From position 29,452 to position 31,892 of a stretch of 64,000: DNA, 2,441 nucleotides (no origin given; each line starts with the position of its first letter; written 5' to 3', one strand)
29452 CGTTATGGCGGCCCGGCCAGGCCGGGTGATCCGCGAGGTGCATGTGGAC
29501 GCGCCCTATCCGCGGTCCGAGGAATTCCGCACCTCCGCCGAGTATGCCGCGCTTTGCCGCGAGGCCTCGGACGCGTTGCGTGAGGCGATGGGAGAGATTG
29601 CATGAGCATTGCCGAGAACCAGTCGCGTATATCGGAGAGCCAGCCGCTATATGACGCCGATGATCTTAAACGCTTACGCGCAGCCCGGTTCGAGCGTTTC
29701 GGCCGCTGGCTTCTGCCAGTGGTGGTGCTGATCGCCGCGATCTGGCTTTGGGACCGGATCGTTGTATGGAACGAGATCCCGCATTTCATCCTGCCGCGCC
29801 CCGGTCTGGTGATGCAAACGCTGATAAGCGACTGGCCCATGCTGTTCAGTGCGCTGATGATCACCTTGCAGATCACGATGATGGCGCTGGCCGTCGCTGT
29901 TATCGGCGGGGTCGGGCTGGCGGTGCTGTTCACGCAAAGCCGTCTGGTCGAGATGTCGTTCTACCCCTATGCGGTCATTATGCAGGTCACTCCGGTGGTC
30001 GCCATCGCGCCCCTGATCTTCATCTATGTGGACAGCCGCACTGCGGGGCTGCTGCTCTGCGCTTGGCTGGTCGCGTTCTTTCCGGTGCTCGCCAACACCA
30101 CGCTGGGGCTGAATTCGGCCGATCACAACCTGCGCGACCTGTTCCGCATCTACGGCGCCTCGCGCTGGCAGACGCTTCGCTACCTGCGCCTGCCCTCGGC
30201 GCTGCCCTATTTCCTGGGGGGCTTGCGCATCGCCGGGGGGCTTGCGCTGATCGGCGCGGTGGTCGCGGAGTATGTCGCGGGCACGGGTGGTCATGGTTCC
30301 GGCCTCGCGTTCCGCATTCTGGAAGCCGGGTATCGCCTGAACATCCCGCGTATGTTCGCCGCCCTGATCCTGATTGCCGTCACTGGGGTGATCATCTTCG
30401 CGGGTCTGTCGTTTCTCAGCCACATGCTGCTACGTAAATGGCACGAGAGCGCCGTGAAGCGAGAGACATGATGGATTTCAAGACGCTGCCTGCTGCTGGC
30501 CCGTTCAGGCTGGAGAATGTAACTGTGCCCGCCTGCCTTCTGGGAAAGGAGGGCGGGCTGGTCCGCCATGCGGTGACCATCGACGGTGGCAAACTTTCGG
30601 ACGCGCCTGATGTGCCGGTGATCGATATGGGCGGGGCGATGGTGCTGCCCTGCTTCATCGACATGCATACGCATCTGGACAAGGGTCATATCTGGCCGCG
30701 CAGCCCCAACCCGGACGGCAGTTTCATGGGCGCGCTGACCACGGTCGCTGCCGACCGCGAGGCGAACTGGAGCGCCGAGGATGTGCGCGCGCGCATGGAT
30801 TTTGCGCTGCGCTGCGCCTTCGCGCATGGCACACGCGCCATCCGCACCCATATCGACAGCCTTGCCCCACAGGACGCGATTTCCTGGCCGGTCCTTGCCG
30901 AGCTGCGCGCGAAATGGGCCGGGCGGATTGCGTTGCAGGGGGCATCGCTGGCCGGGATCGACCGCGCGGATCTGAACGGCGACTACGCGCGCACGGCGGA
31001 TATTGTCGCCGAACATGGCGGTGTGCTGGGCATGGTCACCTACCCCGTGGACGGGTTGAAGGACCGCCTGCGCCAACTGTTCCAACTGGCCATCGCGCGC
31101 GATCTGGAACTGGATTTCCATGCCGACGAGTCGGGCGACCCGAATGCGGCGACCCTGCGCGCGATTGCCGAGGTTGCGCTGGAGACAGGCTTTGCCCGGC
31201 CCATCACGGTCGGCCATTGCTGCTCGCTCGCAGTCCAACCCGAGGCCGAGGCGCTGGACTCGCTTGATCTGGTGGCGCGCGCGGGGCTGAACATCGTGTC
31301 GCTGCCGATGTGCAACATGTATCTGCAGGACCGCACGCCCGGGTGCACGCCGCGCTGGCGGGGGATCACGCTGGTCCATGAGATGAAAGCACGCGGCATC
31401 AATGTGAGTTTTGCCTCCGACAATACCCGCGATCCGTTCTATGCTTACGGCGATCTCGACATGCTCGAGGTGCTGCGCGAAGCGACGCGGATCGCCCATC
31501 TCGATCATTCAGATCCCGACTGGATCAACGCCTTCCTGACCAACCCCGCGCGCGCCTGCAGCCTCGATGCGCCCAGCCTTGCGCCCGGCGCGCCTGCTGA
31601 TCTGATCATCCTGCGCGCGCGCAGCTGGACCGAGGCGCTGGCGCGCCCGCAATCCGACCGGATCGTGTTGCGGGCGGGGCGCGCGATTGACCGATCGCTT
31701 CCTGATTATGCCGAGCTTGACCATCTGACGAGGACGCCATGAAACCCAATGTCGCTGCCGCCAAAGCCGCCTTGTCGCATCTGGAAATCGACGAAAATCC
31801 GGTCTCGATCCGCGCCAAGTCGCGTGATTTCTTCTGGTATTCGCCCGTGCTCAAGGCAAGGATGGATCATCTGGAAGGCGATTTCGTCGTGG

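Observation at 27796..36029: Nine-gene, translationally coupled uptake and catabolism operon for an unknown N-heterocycle (pteridine candidate)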

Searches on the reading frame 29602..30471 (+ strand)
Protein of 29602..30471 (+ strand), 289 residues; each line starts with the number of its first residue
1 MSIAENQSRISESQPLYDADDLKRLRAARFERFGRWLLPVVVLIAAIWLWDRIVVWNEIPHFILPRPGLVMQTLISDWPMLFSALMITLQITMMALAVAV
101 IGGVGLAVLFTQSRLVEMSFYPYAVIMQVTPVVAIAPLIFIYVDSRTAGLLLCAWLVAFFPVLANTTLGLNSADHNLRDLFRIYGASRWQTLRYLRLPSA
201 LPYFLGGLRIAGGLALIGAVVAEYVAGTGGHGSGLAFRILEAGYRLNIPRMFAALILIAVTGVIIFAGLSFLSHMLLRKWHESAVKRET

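Call 3: search_protein_families(library=pfam, proteins=[window:29602-30471:+])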
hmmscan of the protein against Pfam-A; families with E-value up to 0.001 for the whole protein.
window:29602-30471:+ (289 aa): 1 family
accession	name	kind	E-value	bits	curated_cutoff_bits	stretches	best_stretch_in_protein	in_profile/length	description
PF00528.27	BPD_transp_1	-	4.3e-23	82.4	26.4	1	102-267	4-173/184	Binding-protein-dependent transport system inner membrane component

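Call 4: search_protein_families(library=ncbifam, proteins=[window:29602-30471:+])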
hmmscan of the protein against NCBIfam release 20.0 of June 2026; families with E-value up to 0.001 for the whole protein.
window:29602-30471:+ (289 aa): 6 families
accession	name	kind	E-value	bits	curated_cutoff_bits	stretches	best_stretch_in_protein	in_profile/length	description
NF040733.1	ABC_perm_U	equivalog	6.7e-21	74.9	295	1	38-281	10-249/251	ABC transporter permease subunit SaoP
NF007545.0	PRK10160.1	equivalog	3e-16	59.7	342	1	35-281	23-271/275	taurine ABC transporter permease TauC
TIGR01183.1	ntrB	equivalog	4.1e-16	59.3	209.05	1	81-266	15-196/202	nitrate ABC transporter permease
NF008470.0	PRK11365.1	equivalog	2.2e-13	50.2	347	1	31-283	10-255/263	aliphatic sulfonate ABC transporter permease SsuC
TIGR03416.1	ABC_choXWV_perm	equivalog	4.5e-10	39.4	363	1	81-264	84-262/267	choline ABC transporter permease subunit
NF008196.0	PRK10952.1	equivalog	6.6e-08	31.7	439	1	82-232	143-292/356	glycine betaine/L-proline ABC transporter permease ProW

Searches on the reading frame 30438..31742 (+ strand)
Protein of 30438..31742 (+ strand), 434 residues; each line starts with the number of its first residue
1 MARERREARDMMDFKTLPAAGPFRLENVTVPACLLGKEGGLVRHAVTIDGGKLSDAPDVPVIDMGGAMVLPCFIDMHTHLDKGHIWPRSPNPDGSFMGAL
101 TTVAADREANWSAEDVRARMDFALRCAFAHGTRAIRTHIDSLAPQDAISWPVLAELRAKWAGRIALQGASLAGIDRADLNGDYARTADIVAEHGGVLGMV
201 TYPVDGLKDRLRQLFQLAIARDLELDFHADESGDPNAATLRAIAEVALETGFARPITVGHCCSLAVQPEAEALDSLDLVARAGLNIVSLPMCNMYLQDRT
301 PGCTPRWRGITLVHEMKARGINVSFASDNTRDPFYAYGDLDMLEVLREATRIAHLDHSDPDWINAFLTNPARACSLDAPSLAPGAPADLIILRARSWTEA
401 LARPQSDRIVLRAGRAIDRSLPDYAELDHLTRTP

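Call 3: search_protein_families(library=pfam, proteins=[window:30438-31742:+])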
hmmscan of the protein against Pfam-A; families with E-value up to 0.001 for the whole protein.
window:30438-31742:+ (434 aa): 2 families
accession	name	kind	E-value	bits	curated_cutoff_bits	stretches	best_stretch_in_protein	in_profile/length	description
PF07969.17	Amidohydro_3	-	2.3e-32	113.5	29.7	2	208-408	261-462/472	Amidohydrolase family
PF01979.26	Amidohydro_1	-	1.9e-14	54.1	25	1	68-392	1-318/345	Amidohydrolase family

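Call 4: search_protein_families(library=ncbifam, proteins=[window:30438-31742:+])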
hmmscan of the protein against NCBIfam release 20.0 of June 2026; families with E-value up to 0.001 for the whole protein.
window:30438-31742:+ (434 aa): 18 families
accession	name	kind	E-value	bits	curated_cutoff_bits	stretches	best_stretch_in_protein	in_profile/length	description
NF005759.0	PRK07583.1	equivalog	1.9e-185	616.7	403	1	14-431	4-435/438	cytosine deaminase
NF005748.0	PRK07572.1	subfamily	9.2e-47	160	438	1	58-428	38-411/426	cytosine deaminase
NF006685.0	PRK09230.1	subfamily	2.3e-37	128.4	483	1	59-423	43-410/426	cytosine deaminase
NF004636.0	PRK05985.1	subfamily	1.1e-34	120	408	1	51-419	32-390/398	amidohydrolase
NF005312.0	PRK06846.1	subfamily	2e-17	63.1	447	2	207-420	206-408/412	amidohydrolase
NF005365.0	PRK06886.1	equivalog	4.4e-13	49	340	1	102-357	53-309/327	hypothetical protein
TIGR01224.1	hutI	equivalog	3.7e-06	26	298.15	0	57-80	26-49/377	imidazolonepropionase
NF004701.0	PRK06038.1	equivalog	5.1e-06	25.4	609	1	308-395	279-368/432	N-ethylammeline chlorohydrolase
NF006252.0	PRK08393.1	equivalog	5.8e-05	22.3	617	0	276-394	254-364/424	N-ethylammeline chlorohydrolase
NF006056.0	PRK08204.1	subfamily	6.2e-05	21.9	391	0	55-118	42-103/449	hypothetical protein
NF011987.0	PRK15446.2-3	subfamily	0.00021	20.2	253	0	36-89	21-78/395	alpha-D-ribose 1-methylphosphonate 5-triphosphate diphosphatase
TIGR01178.1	ade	equivalog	0.00023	19.8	472.5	0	55-87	34-66/552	adenine deaminase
TIGR02318.1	phosphono_phnM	equivalog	0.00033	19.7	390.55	0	42-89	14-66/376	phosphonate metabolism protein PhnM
TIGR00857.1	pyrC_multi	subfamily_domain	0.00033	19.7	279.05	0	55-80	23-48/412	dihydroorotase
NF004801.0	PRK06151.1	subfamily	0.00036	19.5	416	0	61-124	48-114/491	chlorohydrolase family protein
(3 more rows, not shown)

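Call 8: search_solved_structures(query=window:30438-31742:+, max_evalue=0.00001)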
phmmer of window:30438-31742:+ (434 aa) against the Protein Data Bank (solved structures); distinct sequences matched with E-value up to 0.00001: 13.
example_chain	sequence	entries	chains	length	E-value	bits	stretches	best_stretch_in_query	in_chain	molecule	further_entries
4r7w_A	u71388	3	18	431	9.9e-35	123.4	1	44-417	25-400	Cytosine deaminase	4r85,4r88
1k6w_A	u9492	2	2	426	1.3e-31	113.1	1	62-422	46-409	Cytosine Deaminase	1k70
3o7u_A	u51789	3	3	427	1.3e-31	113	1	62-422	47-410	Cytosine deaminase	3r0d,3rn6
1r9z_A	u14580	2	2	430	1.4e-31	113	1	62-422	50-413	Cytosine deaminase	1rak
1r9x_A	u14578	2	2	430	1.9e-31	112.6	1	62-422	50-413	Cytosine deaminase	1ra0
1r9y_A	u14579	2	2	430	3.5e-31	111.7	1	62-422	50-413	Cytosine deaminase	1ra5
3g77_A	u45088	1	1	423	4.4e-31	111.4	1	62-422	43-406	Cytosine deaminase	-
6nbo_A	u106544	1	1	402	2.6e-17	66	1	50-419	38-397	N-isopropylammelide isopropylaminohydrolase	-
2qt3_A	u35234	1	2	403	3.8e-15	58.9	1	61-417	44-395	N-isopropylammelide isopropyl amidohydrolase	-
4cqb_A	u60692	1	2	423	4.5e-15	58.6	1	61-417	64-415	N-ISOPROPYLAMMELIDE ISOPROPYL AMIDOHYDROLASE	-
4cqc_A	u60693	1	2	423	6.1e-15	58.2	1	61-417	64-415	N-ISOPROPYLAMMELIDE ISOPROPYL AMIDOHYDROLASE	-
5akq_A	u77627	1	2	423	2.2e-14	56.3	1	61-417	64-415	N-ISOPROPYLAMMELIDE ISOPROPYL AMIDOHYDROLASE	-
4cqd_A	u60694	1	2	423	9.7e-14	54.2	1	61-417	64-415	N-ISOPROPYLAMMELIDE ISOPROPYL AMIDOHYDROLASE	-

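Call 42: search_solved_structures(query=window:30438-31742:+, max_evalue=1e-25, show_alignments=2)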
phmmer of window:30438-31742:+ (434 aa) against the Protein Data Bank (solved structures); distinct sequences matched with E-value up to 1e-25: 7.
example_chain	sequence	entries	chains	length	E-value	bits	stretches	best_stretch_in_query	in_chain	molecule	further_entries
4r7w_A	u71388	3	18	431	9.9e-35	123.4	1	44-417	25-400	Cytosine deaminase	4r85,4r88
1k6w_A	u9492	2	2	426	1.3e-31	113.1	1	62-422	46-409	Cytosine Deaminase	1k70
3o7u_A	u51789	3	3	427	1.3e-31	113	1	62-422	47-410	Cytosine deaminase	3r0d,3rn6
1r9z_A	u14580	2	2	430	1.4e-31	113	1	62-422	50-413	Cytosine deaminase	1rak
1r9x_A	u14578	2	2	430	1.9e-31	112.6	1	62-422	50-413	Cytosine deaminase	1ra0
1r9y_A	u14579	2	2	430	3.5e-31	111.7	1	62-422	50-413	Cytosine deaminase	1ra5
3g77_A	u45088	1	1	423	4.4e-31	111.4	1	62-422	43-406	Cytosine deaminase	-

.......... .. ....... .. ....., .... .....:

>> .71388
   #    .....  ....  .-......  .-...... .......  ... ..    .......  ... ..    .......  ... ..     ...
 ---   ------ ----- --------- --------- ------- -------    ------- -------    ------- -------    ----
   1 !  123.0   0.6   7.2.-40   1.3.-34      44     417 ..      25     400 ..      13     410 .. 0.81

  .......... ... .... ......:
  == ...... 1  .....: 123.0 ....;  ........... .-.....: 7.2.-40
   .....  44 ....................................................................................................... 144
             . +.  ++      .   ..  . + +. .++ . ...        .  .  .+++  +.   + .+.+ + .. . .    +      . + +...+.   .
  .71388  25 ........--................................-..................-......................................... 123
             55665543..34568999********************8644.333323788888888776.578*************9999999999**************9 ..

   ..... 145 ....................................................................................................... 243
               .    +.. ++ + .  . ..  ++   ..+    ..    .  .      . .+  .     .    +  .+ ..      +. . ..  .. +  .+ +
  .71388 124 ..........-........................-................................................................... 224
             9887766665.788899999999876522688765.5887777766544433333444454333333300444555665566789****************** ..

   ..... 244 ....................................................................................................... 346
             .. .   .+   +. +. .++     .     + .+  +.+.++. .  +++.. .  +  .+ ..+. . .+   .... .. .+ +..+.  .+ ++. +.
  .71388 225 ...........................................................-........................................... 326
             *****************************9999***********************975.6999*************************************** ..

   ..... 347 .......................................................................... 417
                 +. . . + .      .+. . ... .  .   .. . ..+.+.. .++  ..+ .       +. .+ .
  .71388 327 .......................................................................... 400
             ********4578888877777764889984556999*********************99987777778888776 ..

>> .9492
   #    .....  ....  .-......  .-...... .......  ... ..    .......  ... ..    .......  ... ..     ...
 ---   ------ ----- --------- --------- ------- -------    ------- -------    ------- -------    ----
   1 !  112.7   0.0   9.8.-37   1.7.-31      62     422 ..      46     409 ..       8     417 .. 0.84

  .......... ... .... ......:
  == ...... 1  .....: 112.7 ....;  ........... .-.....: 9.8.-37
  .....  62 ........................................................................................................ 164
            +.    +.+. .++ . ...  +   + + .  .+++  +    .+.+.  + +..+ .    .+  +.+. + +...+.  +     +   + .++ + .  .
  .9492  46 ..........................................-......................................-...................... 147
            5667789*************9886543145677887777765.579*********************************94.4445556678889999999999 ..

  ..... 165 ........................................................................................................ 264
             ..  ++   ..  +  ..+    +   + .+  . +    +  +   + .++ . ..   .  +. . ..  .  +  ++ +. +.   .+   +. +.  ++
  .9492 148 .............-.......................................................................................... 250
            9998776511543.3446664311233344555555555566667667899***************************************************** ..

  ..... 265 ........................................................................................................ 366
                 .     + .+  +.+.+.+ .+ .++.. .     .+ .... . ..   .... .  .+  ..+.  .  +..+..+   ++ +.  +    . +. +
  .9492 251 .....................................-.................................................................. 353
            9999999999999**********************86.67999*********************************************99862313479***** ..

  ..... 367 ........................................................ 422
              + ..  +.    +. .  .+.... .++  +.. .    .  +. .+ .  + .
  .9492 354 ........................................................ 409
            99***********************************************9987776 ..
